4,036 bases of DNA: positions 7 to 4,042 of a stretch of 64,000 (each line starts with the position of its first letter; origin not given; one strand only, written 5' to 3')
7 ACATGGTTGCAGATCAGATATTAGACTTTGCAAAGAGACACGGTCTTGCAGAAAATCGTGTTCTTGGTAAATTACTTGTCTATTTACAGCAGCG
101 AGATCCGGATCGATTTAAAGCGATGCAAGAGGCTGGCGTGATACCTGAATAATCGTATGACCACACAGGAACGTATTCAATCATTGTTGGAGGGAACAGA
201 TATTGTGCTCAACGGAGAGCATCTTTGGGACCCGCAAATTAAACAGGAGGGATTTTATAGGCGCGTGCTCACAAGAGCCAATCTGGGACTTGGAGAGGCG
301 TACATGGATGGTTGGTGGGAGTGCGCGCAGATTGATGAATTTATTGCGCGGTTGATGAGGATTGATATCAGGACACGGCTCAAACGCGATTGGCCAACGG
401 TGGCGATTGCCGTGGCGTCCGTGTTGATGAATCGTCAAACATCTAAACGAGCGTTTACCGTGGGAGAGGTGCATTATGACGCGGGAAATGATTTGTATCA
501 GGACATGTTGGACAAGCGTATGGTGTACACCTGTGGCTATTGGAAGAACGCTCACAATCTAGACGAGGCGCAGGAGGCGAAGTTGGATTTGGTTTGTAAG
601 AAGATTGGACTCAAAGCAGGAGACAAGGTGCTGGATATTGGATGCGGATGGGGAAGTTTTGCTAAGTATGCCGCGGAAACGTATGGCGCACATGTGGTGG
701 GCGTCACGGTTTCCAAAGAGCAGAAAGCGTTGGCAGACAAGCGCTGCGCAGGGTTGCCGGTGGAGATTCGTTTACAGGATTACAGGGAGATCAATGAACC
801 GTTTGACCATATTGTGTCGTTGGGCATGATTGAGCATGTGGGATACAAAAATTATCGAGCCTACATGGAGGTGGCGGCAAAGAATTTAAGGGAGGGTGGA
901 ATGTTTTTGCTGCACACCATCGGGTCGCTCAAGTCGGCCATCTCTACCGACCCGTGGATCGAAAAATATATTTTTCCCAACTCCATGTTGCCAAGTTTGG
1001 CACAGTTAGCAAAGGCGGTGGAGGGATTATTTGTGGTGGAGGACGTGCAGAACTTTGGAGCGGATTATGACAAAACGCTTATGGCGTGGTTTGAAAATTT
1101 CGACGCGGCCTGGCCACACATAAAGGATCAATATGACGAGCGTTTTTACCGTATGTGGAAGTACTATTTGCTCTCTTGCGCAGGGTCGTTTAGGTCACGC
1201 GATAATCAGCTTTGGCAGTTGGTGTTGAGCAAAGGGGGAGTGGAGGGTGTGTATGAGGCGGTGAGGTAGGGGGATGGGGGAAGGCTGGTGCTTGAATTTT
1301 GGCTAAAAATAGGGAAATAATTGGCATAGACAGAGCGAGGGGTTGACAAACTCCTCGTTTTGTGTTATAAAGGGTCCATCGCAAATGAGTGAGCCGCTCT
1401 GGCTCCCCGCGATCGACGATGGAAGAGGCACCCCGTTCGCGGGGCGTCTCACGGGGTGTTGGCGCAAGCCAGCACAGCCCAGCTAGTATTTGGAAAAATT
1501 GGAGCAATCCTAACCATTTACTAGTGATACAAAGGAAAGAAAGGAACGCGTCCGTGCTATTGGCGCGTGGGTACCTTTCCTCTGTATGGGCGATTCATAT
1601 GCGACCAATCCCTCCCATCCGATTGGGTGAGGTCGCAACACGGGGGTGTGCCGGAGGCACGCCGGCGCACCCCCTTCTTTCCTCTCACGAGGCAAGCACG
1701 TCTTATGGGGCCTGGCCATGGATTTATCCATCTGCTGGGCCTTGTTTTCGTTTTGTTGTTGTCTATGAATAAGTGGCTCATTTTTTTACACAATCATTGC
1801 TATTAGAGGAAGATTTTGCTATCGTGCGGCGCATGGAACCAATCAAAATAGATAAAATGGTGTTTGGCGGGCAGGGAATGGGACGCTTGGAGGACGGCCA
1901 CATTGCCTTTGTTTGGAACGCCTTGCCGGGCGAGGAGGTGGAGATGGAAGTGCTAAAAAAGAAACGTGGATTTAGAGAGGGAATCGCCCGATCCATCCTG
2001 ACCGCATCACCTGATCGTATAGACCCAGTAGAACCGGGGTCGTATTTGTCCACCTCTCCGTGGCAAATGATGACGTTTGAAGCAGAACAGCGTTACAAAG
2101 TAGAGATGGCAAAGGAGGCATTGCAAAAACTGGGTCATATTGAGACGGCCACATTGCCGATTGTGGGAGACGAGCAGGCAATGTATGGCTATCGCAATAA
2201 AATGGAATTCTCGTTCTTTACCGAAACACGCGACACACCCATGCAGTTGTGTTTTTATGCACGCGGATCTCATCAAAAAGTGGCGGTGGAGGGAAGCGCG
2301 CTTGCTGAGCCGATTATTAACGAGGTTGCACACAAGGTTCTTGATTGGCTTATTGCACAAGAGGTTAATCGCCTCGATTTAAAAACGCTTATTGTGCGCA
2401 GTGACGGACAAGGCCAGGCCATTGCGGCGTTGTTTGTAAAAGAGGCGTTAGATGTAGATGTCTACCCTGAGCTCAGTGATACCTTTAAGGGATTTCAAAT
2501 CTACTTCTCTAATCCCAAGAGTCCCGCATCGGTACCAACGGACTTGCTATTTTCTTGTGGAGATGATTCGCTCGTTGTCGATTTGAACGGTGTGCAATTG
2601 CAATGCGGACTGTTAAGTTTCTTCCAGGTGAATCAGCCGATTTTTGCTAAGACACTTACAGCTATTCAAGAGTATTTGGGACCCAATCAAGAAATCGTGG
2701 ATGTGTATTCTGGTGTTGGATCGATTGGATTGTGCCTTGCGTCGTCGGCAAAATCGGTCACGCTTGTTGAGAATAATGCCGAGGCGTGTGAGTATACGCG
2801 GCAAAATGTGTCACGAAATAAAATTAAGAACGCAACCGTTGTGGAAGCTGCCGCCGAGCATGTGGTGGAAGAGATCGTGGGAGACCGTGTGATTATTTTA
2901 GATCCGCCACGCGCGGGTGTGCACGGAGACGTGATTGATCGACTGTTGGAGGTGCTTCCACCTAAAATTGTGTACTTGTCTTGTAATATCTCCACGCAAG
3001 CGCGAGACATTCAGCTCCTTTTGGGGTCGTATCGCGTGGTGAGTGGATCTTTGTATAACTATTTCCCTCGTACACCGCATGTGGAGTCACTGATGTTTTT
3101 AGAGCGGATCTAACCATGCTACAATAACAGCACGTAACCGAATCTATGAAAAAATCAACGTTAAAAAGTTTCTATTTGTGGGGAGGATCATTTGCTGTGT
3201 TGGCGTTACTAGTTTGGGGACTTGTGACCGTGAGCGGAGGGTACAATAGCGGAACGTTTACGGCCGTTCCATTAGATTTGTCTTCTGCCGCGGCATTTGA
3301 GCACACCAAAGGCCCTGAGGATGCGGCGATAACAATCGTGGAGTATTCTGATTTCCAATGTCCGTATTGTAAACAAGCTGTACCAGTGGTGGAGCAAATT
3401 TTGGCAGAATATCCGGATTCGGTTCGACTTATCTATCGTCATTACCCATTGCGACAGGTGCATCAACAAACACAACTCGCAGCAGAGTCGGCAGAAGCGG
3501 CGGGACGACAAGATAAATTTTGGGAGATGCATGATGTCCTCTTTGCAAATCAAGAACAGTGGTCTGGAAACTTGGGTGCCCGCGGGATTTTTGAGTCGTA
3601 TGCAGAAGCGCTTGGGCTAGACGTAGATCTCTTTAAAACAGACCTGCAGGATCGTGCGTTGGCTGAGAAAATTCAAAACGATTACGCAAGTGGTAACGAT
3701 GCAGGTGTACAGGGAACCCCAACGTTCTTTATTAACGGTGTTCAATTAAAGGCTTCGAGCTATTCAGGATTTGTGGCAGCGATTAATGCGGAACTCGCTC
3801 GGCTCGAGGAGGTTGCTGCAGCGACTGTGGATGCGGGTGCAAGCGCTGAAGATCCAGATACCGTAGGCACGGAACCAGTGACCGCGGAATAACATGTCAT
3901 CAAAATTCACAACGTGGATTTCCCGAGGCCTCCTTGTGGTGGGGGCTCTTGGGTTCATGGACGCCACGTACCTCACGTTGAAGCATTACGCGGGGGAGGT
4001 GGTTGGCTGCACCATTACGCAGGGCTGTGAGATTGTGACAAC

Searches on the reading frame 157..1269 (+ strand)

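Call 48: search_protein_families(library=pfam, proteins=[window:157-1269:+], max_evalue=0.00001)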
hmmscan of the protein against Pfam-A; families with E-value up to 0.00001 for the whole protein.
window:157-1269:+ (370 aa): 7 families
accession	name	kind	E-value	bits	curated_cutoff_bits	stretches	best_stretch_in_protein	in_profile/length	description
PF02353.26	CMAS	-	1.2e-90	304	27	1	96-355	3-273/273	Mycolic acid cyclopropane synthetase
PF13649.12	Methyltransf_25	-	1.5e-15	58.1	27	1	158-248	1-97/97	Methyltransferase domain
PF08241.18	Methyltransf_11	-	8.7e-13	49.2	21.2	1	159-251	1-94/95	Methyltransferase domain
PF13489.12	Methyltransf_23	-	1.7e-12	47.8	27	1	149-274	19-137/164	Methyltransferase domain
PF08242.18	Methyltransf_12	-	3.8e-11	44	30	1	159-250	1-98/98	Methyltransferase domain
PF13847.12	Methyltransf_31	-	4e-09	36.7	27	1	153-258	2-115/145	Methyltransferase domain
PF01728.25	FtsJ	-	1.3e-08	35.4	24.1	1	142-224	8-100/181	FtsJ-like methyltransferase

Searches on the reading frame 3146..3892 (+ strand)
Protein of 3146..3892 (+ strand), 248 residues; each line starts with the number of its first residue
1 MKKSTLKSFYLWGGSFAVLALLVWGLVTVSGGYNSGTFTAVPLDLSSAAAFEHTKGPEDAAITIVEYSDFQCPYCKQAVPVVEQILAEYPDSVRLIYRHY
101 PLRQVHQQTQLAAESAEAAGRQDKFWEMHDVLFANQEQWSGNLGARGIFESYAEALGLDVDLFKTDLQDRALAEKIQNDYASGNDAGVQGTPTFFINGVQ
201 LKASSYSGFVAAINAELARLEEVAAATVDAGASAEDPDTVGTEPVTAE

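Call 48: search_protein_families(library=pfam, proteins=[window:3146-3892:+], max_evalue=0.00001)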
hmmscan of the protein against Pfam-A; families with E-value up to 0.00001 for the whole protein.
window:3146-3892:+ (248 aa): 2 families
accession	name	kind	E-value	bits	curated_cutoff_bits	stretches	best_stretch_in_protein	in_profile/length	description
PF13462.12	Thioredoxin_4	-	1.3e-25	90.9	23.2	1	52-214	5-164/165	Thioredoxin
PF01323.26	DSBA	-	4.2e-21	76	25.6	1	63-201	1-177/191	DSBA-like thioredoxin domain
